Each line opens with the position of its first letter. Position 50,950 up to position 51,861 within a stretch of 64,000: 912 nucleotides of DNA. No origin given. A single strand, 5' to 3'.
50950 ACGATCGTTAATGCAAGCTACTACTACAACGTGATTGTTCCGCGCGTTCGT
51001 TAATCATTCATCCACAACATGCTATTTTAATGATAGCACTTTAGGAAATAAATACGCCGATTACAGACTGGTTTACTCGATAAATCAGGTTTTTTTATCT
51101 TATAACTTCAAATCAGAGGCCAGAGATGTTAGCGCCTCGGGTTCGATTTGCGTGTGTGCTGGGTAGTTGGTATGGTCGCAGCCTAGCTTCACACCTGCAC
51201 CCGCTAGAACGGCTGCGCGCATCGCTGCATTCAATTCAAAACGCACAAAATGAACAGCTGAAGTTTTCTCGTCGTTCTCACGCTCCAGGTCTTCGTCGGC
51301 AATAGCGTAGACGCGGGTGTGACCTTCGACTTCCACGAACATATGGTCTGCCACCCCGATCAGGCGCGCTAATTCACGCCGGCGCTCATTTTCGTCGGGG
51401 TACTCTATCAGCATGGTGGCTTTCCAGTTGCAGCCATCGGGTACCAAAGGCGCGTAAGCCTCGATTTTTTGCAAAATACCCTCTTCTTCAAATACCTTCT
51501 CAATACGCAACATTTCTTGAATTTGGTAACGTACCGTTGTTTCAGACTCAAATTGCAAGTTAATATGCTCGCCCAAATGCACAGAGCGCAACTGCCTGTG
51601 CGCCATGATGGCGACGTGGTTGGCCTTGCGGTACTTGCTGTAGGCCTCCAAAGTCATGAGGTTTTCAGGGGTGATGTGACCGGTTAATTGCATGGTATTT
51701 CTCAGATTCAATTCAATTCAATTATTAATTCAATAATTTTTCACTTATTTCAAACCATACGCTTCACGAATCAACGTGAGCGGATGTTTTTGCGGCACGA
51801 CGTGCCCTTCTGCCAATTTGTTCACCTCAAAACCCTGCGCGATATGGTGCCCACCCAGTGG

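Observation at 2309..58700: A ~45-bp hairpin-bearing dispersed repeat family (R45) with at least 14 copies in 64 kb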

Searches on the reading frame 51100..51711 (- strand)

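Call 7: search_protein_families(library=pfam, proteins=[window:51100-51711:-], max_evalue=0.01)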
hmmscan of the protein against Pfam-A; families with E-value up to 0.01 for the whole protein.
window:51100-51711:- (203 aa): 1 family
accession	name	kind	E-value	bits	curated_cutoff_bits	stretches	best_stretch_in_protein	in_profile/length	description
PF12007.14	DUF3501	-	3.5e-72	242.8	25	1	13-201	2-187/187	Protein of unknown function (DUF3501)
